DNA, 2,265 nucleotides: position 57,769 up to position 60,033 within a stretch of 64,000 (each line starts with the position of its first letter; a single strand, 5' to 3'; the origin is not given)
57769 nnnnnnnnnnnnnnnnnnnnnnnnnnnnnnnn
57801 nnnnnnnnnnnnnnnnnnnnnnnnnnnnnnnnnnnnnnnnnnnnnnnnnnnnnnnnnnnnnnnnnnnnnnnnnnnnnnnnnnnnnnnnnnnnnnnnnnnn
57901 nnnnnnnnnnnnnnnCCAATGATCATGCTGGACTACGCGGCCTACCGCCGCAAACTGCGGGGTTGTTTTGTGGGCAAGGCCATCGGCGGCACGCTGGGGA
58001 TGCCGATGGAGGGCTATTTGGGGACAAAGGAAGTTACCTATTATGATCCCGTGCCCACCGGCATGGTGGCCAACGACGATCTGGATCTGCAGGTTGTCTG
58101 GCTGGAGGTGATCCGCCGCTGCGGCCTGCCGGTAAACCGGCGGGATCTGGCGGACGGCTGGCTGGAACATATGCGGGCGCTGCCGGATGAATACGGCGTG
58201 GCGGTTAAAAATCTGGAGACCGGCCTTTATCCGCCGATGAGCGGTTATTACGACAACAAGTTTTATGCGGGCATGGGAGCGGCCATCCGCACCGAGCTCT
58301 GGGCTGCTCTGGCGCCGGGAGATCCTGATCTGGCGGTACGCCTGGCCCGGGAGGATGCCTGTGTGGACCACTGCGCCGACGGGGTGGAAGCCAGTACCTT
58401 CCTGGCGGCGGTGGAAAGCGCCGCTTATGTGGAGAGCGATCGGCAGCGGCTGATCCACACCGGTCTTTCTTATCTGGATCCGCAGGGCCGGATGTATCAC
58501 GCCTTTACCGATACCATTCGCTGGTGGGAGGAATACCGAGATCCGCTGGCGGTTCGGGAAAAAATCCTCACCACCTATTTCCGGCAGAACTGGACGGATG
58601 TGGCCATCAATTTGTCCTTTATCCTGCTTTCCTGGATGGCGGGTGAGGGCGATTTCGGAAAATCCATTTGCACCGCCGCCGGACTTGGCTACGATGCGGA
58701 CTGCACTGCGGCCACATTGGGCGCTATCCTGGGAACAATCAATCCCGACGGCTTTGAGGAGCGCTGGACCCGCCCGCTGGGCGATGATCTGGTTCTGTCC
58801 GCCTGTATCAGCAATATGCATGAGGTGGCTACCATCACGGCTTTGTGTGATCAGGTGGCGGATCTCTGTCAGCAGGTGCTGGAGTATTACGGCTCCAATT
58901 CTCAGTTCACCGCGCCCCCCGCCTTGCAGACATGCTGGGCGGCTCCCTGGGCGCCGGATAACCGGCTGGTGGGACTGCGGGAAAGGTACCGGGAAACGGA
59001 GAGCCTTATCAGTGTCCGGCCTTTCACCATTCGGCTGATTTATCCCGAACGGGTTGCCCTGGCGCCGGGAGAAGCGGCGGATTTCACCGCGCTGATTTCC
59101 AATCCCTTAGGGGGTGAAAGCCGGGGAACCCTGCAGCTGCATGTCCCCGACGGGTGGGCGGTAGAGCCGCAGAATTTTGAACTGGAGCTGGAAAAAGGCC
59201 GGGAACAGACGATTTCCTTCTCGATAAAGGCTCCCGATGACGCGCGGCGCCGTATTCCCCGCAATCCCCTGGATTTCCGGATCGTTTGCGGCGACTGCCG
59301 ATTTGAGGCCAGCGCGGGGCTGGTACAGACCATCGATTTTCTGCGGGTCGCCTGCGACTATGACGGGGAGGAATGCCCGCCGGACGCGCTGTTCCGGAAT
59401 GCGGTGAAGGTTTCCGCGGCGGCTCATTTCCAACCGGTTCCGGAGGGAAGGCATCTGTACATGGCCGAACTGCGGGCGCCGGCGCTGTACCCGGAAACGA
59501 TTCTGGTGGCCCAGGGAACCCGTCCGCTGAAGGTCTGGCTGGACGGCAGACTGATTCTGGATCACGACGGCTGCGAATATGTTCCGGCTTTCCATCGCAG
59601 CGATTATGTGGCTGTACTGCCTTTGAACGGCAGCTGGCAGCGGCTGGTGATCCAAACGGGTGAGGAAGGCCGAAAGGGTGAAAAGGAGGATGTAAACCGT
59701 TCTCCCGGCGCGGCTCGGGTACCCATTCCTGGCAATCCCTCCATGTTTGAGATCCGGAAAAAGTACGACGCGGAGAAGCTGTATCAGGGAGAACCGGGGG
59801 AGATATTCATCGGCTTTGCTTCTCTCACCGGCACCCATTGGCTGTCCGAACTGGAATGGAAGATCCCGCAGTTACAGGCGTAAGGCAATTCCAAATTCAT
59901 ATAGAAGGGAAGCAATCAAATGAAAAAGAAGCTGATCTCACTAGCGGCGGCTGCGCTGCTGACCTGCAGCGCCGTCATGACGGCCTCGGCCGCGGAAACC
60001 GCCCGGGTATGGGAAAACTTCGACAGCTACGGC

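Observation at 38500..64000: Gram-positive polysaccharide-utilization locus built mostly from unassigned protein families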

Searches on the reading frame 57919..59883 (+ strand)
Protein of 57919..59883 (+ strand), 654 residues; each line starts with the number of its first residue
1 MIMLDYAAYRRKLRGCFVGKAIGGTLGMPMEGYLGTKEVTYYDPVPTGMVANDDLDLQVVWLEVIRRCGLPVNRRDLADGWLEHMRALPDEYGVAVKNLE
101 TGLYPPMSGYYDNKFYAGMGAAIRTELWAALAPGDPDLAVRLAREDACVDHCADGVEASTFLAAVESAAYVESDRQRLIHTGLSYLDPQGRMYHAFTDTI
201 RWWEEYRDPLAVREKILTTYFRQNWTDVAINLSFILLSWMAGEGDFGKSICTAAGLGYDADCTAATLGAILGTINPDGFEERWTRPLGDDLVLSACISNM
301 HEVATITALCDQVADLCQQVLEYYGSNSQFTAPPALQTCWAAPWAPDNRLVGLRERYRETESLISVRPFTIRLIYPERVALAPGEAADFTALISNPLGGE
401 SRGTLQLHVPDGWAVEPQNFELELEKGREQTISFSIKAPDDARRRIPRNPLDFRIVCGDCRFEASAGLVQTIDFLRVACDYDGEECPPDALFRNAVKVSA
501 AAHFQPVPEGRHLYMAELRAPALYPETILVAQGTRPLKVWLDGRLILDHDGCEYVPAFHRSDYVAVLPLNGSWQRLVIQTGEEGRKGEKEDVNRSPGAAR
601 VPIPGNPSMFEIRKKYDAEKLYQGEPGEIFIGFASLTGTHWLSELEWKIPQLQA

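Call 4: search_protein_families(library=pfam, proteins=[window:57919-59883:+], max_evalue=0.01)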
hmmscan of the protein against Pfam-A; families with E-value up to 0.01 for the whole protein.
window:57919-59883:+ (654 aa): 2 families
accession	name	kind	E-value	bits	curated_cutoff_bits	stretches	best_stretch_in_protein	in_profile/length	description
PF03747.19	ADP_ribosyl_GH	-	3.3e-34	119.3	26.2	1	15-274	1-278/287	ADP-ribosylglycohydrolase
PF10633.15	NPCBM_assoc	-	0.00069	20.2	24.4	1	402-442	23-64/78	NPCBM-associated, NEW3 domain of alpha-galactosidase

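Call 7: search_protein_families(library=ncbifam, proteins=[window:57919-59883:+], max_evalue=0.01)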
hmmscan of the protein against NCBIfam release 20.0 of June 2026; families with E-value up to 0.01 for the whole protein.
window:57919-59883:+ (654 aa): 0 families

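Call 14: search_solved_structures(query=window:57919-59883:+, max_evalue=1)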
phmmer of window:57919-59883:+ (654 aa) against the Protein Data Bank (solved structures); distinct sequences matched with E-value up to 1: 4.
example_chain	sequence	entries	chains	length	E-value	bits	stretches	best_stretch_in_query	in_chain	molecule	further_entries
8xks_Q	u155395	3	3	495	0.0028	19.2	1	232-291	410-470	ADP-ribosylglycohydrolase | ARHL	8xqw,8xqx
1yio_A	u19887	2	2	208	0.031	15.7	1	46-179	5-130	response regulatory protein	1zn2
6dre_A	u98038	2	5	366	0.24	12.8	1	243-302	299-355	ADP-ribosyl-(Dinitrogen reductase) hydrolase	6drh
3g9d_A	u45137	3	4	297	0.25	12.7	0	73-161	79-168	Dinitrogenase reductase activating glucohydrolase | Dinitrogenase reductase activacting glicohydrolase | ADP-ribosyl-(Dinitrogen reductase) hydrolase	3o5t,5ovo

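Call 37: find_encoding_contigs(protein=window:57919-59883:+, flank=10000, max_places=3)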
Protein window:57919-59883:+ (654 aa): 23 contigs read that carry it; 3 places shown.
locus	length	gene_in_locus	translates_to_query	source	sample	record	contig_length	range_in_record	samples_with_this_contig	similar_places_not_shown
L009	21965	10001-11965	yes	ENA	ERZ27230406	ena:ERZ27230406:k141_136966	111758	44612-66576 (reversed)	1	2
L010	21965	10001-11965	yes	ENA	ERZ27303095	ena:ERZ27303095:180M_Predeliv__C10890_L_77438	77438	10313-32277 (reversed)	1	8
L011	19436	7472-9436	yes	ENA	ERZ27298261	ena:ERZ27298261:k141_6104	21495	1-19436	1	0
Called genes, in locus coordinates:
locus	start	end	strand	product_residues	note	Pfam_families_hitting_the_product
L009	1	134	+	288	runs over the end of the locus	PF00528:BPD_transp_1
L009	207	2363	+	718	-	PF01436:NHL (faint), PF13432:TPR_16 (weak), PF04893:Yip1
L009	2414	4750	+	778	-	PF18952:DUF5696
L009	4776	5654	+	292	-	PF00528:BPD_transp_1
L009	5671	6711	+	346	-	PF00528:BPD_transp_1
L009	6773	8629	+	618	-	PF01547:SBP_bac_1, PF03425:CBM_11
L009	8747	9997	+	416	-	-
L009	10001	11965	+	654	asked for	PF03747:ADP_ribosyl_GH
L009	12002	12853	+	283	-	PF03425:CBM_11 (weak)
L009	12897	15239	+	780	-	-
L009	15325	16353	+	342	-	PF17996:CE2_N (weak), PF00657:Lipase_GDSL (weak), PF13472:Lipase_GDSL_2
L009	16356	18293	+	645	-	PF02065:Melibiase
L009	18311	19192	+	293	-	PF06800:Sugar_transport (weak), PF00892:EamA (weak)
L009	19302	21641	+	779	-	PF12705:PDDEXK_1 (weak), PF00270:DEAD (weak), PF06733:DEAD_2, PF13307:Helicase_C_2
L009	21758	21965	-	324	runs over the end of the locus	PF01479:S4 (weak), PF00849:PseudoU_synth_2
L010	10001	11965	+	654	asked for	PF03747:ADP_ribosyl_GH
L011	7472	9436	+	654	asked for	PF03747:ADP_ribosyl_GH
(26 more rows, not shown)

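Call 88: find_homologous_proteins(query=window:57919-59883:+)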
Query window:57919-59883:+ (654 aa): 723 proteins with E <= 0.001 among 8000 candidates; the best 120 are listed.
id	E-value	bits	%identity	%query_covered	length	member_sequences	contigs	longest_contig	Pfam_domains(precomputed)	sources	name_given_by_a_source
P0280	0.0e+0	1539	100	100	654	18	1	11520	PF03747.20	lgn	-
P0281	0.0e+0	1015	64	100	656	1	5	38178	PF03747.20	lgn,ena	-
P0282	1.7e-276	937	62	99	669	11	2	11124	PF03747.20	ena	-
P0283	2.0e-275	933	63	99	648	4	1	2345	PF03747.20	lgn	-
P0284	1.0e-270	918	59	100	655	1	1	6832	PF03747.20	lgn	-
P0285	5.9e-265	899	61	100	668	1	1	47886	PF03747.20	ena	-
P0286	1.7e-262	891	58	100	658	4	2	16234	PF03747.20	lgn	-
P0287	3.7e-259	880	57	99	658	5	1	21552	PF03747.20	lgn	-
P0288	1.1e-257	875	58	99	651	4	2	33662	PF03747.20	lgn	-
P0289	6.6e-257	872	58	100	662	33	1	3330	PF03747.20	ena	-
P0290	2.0e-254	864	58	98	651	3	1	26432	PF03747.20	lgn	-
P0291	7.8e-251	852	57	99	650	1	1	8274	PF03747.20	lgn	-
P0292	1.8e-249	848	63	90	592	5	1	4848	PF03747.20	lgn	-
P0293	4.8e-237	807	53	100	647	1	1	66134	PF03747.20,PF10633.16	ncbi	-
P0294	7.1e-235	799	53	100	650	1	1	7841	PF03747.20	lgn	-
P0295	1.4e-234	799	54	100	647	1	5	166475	PF03747.20,PF10633.16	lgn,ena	-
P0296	4.9e-222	757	51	99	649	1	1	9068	PF03747.20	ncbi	-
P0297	9.9e-221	753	52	97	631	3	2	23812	PF03747.20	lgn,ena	-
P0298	1.1e-214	733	51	99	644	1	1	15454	PF03747.20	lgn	-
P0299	7.0e-209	714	51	99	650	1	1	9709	PF03747.20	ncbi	-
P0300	1.9e-208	712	49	100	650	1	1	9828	PF03747.20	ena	-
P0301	6.2e-207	707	48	100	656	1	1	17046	PF03747.20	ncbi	-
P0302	2.7e-206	705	50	99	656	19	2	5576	PF03747.20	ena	-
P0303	1.1e-202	693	50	99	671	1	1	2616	PF03747.20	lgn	-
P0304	2.6e-201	689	47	99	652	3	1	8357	PF03747.20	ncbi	-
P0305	3.3e-201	688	49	99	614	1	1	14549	PF03747.20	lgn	-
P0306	1.1e-199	683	58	81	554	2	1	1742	PF03747.20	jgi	-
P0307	3.7e-199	681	46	99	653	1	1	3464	PF03747.20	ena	-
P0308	3.0e-198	678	54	89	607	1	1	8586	PF03747.20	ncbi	-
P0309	2.0e-197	676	47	100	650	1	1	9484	PF03747.20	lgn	-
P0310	4.2e-195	668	48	99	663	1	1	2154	PF03747.20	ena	-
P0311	8.5e-195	667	47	100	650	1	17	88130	PF03747.20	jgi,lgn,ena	-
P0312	5.4e-194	664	50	99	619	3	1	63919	PF03747.20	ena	-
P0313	1.5e-189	650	47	99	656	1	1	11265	PF03747.20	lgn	-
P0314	1.9e-189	649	50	90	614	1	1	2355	PF03747.20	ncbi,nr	ncbi:MAG TPA: ADP-ribosylglycohydrolase family protein [Clostridiaceae bacterium]|nr:ADP-ribosylglyc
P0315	5.5e-189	648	47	100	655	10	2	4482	PF03747.20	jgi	-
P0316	2.4e-188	646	45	98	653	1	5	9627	PF03747.20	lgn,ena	-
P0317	1.9e-184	633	48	100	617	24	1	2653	PF03747.20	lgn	-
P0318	6.6e-183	628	49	100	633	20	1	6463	PF03747.20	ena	-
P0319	1.1e-182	627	49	99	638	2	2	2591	PF03747.20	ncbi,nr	ncbi:MAG: ADP-ribosylglycohydrolase family protein [Clostridia bacterium]|nr:ADP-ribosylglycohydrola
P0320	9.5e-181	621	45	99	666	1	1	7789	PF03747.20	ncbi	-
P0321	2.6e-180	619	47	99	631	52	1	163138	PF03747.20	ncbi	-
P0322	4.8e-180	618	45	99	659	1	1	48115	PF03747.20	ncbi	-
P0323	8.9e-180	617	46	100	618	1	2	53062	PF03747.20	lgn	-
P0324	1.2e-179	617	47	100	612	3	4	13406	PF03747.20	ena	-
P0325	1.5e-179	617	47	99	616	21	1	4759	PF03747.20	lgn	-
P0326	3.0e-179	616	46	100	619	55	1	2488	PF03747.20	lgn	-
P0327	3.9e-179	615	49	99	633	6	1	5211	PF03747.20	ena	-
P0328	1.2e-178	614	45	99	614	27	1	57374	PF03747.20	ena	-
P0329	4.7e-178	612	46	100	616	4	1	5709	PF03747.20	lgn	-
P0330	6.2e-178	611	48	100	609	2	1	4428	PF03747.20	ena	-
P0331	9.0e-178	611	46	99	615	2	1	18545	PF03747.20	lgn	-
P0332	1.6e-177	610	46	99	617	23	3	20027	PF03747.20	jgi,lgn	jgi:ADP-ribosylglycohydrolase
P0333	5.4e-177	608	46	99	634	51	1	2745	PF03747.20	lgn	-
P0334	1.6e-176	607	44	100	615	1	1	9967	PF03747.20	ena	-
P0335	1.9e-176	606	45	100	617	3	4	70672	PF03747.20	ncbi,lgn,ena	-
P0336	2.3e-175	603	44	99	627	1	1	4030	PF03747.20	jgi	jgi:ADP-ribosylglycohydrolase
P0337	3.9e-175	602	46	100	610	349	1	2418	PF03747.20,PF10633.16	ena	-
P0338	2.6e-174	599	42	100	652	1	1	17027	PF03747.20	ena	-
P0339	1.1e-172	594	46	100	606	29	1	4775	PF03747.20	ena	-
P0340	4.6e-171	589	45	100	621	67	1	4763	PF03747.20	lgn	-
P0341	3.5e-170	586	46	99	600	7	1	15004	PF03747.20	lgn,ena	-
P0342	3.2e-169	583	47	99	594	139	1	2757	PF03747.20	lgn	-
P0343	4.6e-168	579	46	98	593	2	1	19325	PF03747.20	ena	-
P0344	1.1e-167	577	45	100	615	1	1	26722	PF03747.20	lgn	-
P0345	3.0e-167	576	49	89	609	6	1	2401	PF03747.20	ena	-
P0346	7.8e-167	575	47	89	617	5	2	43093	PF03747.20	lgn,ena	-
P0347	8.4e-167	575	47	89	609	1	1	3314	PF03747.20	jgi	jgi:ADP-ribosylglycohydrolase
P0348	9.0e-166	571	45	98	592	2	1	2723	PF03747.20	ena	-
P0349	2.0e-165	570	42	99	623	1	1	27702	PF03747.20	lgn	-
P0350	2.1e-165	570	48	90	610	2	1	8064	PF03747.20,PF10633.16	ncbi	-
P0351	3.4e-165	569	46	89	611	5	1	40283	PF03747.20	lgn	-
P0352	2.4e-164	566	43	100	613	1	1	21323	PF03747.20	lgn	-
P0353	3.5e-164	566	43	99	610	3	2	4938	PF03747.20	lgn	-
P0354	7.7e-164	565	43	99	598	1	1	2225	PF03747.20,PF10633.16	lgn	-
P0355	2.5e-163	563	45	98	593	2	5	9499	PF03747.20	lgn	-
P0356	3.8e-163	562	47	89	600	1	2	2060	PF03747.20,PF10633.16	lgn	-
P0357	3.4e-162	559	44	100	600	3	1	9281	PF03747.20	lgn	-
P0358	8.7e-161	555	43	99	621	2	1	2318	PF03747.20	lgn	-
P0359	9.1e-161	555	42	99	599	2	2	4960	PF03747.20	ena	-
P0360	3.8e-160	553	40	99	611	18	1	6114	PF03747.20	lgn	-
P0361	9.7e-160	551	44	98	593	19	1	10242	PF03747.20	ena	-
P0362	2.2e-159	550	40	99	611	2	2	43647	PF03747.20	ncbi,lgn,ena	-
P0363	2.5e-159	550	45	89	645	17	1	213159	PF03747.20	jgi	-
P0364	2.7e-159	550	43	99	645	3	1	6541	PF03747.20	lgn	-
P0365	3.3e-159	549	40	99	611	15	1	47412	PF03747.20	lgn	-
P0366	3.8e-159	549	40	99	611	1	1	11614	PF03747.20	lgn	-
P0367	4.4e-159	549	40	99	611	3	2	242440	PF03747.20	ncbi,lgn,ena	-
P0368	5.3e-159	549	43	98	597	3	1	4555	PF03747.20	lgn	-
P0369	9.2e-159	548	43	99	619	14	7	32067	PF03747.20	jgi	-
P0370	1.6e-158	547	46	90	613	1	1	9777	PF03747.20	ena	-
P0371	2.3e-158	547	45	89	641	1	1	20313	PF03747.20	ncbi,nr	ncbi:hypothetical protein GF312_18080 [Candidatus Poribacteria bacterium]|nr:hypothetical protein [C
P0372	3.7e-158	546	46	88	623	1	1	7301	PF03747.20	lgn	-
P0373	4.1e-158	546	44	99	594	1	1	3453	PF03747.20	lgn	-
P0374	7.1e-158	545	43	90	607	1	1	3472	PF03747.20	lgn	-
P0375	1.0e-157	544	48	88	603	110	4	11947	PF03747.20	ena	-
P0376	1.3e-157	544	40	99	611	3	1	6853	PF03747.20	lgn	-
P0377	1.8e-157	544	44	99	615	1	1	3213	PF03747.20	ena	-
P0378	6.4e-157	542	47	89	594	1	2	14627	PF03747.20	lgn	-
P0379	8.4e-157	541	42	99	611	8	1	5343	PF03747.20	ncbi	-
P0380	1.0e-156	541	42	99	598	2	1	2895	PF03747.20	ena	-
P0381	1.5e-156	541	48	88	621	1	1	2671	PF03747.20,PF10633.16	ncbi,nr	ncbi:MAG: ADP-ribosylglycohydrolase family protein [Armatimonadota bacterium]|nr:ADP-ribosylglycohyd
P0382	2.9e-156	540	48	88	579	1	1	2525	PF03747.20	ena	-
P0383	4.0e-156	539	44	89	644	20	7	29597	PF03747.20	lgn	-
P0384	7.2e-156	538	42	98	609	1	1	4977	PF03747.20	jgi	-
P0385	1.1e-155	538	45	89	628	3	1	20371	PF03747.20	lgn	-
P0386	1.4e-155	537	41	99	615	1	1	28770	PF03747.20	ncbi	-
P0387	1.9e-155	537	44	99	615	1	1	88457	PF03747.20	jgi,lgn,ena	-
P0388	2.0e-155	537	47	88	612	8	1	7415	PF03747.20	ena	-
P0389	2.6e-155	537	43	99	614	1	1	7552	PF03747.20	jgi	-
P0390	3.1e-155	536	44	90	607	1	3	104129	PF03747.20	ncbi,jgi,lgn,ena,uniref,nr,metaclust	ncbi:MAG: hypothetical protein UT30_C0004G0035 [Candidatus Uhrbacteria bacterium GW2011_GWF2_39_13]|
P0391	3.3e-155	536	47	89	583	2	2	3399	PF03747.20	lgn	-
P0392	3.5e-155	536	48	86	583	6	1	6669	PF03747.20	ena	-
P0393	5.5e-155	535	45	88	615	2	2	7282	PF03747.20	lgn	-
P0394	5.5e-155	535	40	99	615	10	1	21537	PF03747.20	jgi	-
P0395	5.6e-155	535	43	100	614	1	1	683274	PF03747.20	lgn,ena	-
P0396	2.4e-154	533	45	96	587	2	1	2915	PF03747.20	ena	-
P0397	1.1e-153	531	46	89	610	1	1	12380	PF03747.20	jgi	jgi:ADP-ribosylglycohydrolase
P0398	1.4e-153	531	41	98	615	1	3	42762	PF03747.20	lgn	-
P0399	8.3e-153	528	43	100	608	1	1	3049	PF03747.20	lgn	-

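Call 89: find_encoding_contigs(protein=P0295, flank=8000, max_places=1)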
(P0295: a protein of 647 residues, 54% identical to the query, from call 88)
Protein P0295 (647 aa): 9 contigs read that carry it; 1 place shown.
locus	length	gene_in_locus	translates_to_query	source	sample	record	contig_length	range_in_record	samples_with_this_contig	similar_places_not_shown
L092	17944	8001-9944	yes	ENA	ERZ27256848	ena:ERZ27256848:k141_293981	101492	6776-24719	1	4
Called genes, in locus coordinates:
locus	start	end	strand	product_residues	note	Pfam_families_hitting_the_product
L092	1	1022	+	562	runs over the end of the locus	-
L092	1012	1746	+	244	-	PF01261:AP_endonuc_2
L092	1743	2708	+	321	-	PF02826:2-Hacid_dh_C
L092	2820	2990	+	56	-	PF20629:GD_AH_C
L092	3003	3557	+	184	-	PF01081:Aldolase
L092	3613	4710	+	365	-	PF00294:PfkB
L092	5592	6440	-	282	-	PF02311:AraC_binding, PF07883:Cupin_2 (weak), PF12833:HTH_18, PF00165:HTH_AraC (weak)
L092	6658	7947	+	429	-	-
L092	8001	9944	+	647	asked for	PF03747:ADP_ribosyl_GH, PF10633:NPCBM_assoc (weak)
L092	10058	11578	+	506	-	-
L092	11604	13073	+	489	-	PF13416:SBP_bac_8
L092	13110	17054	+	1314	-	PF03425:CBM_11 (weak)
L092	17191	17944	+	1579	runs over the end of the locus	PF00404:Dockerin_1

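Call 90: find_encoding_contigs(protein=P0367, flank=8000, max_places=1)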
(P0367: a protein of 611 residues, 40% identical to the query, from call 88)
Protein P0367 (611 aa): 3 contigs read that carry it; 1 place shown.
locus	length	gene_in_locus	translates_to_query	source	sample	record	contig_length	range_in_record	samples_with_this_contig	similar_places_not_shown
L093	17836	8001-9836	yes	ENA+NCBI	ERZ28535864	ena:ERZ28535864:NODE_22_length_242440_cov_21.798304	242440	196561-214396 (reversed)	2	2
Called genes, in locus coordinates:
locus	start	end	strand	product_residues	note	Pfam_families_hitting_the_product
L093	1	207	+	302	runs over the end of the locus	PF00528:BPD_transp_1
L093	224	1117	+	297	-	PF00528:BPD_transp_1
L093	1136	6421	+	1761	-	PF22633:F5_F8_type_C_2 (faint), PF00754:F5_F8_type_C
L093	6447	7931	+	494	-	PF01547:SBP_bac_1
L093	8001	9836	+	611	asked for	PF03747:ADP_ribosyl_GH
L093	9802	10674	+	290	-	PF01263:Aldose_epim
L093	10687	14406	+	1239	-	PF16227:DUF4886 (weak), PF00404:Dockerin_1 (weak)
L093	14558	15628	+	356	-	-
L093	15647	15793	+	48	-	-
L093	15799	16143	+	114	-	-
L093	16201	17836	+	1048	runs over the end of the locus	PF16227:DUF4886, PF00404:Dockerin_1 (weak)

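Call 91: find_encoding_contigs(protein=P0395, flank=8000, max_places=1)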
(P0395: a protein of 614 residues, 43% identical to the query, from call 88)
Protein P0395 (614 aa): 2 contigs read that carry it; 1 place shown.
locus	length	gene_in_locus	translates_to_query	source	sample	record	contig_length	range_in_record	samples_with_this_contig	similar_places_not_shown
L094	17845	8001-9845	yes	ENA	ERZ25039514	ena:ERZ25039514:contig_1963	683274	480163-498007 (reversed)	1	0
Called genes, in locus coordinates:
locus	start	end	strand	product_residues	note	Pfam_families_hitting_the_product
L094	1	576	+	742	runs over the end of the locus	-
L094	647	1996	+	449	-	PF19842:YqeC, PF01128:IspD (weak), PF12804:NTP_transf_3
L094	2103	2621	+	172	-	PF04343:DUF488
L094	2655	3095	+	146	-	PF04343:DUF488, PF22751:DUF488-N3a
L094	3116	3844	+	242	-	PF22557:DuOB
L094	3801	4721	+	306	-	PF14512:TM1586_NiRdase, PF00881:Nitroreductase (faint)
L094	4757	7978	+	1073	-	PF00270:DEAD, PF00271:Helicase_C, PF16124:RecQ_Zn_bind (weak), PF00570:HRDC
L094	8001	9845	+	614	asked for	PF03747:ADP_ribosyl_GH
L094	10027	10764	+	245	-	-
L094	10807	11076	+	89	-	PF11932:DUF3450 (weak), PF12732:YtxH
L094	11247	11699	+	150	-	-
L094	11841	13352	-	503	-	-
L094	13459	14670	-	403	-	PF07690:MFS_1, PF12832:MFS_1_like (weak), PF13347:MFS_2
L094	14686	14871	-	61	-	-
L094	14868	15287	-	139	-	PF22421:SYY_C-terminal, PF01479:S4 (faint)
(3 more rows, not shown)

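Call 99: find_encoding_contigs(protein=P0321, flank=10000, max_places=1)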
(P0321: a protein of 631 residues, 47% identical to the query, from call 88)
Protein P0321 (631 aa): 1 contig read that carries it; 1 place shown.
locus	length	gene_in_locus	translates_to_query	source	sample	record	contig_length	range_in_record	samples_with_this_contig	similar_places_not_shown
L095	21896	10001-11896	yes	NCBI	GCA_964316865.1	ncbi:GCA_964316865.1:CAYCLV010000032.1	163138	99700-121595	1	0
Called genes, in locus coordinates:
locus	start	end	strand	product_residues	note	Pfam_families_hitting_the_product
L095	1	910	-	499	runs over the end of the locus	PF17170:DUF5128 (faint), PF01436:NHL (weak)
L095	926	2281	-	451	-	-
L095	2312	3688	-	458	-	-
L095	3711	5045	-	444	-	-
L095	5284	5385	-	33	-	-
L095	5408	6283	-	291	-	PF12852:Cupin_6 (faint), PF14525:AraC_binding_2 (weak), PF02311:AraC_binding, PF07883:Cupin_2, PF12833:HTH_18, PF00165:HTH_AraC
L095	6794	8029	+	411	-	-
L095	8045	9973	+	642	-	-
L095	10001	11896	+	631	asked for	PF03747:ADP_ribosyl_GH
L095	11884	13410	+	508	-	-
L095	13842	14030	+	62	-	PF01402:RHH_1 (weak)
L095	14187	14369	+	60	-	-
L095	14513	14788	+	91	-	PF20648:DUF6809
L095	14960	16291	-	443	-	PF03629:SASA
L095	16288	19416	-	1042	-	-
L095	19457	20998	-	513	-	PF00370:FGGY_N, PF02782:FGGY_C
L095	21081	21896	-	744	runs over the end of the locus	PF02368:Big_2, PF13088:BNR_2 (faint)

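Call 100: find_encoding_contigs(protein=P0363, flank=10000, max_places=1)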
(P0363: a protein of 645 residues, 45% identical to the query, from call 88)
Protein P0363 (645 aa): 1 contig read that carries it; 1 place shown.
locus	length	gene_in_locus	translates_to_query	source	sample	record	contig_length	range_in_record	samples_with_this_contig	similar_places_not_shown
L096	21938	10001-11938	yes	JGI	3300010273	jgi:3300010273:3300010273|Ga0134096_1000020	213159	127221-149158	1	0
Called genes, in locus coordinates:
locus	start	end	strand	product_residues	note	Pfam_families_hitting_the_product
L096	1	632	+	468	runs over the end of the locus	PF00144:Beta-lactamase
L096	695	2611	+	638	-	PF12717:Cnd1 (faint), PF03130:HEAT_PBS (faint), PF25151:TPR_Trm732_C (faint), PF00514:Arm (faint), PF01602:Adaptin_N (faint), PF13646:HEAT_2, PF13513:HEAT_EZ (weak), PF13646:HEAT_2, +7 more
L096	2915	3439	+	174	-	-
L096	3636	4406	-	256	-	-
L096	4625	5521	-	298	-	PF12833:HTH_18, PF00165:HTH_AraC, PF06445:GyrI-like, PF14526:Cass2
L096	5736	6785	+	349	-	PF00356:LacI, PF00532:Peripla_BP_1, PF13407:Peripla_BP_4, PF13377:Peripla_BP_3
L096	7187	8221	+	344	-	PF14307:Glyco_tran_WbsX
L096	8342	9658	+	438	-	PF01547:SBP_bac_1, PF13416:SBP_bac_8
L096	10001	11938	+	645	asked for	PF03747:ADP_ribosyl_GH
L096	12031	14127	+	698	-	PF01436:NHL (weak), PF04893:Yip1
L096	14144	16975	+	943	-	PF18952:DUF5696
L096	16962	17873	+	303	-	PF00528:BPD_transp_1 (weak)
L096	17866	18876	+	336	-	PF00528:BPD_transp_1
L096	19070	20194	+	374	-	PF00150:Cellulase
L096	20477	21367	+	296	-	-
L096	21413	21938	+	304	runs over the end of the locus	PF01149:Fapy_DNA_glyco, PF06831:H2TH, PF06827:zf-FPG_IleRS (weak)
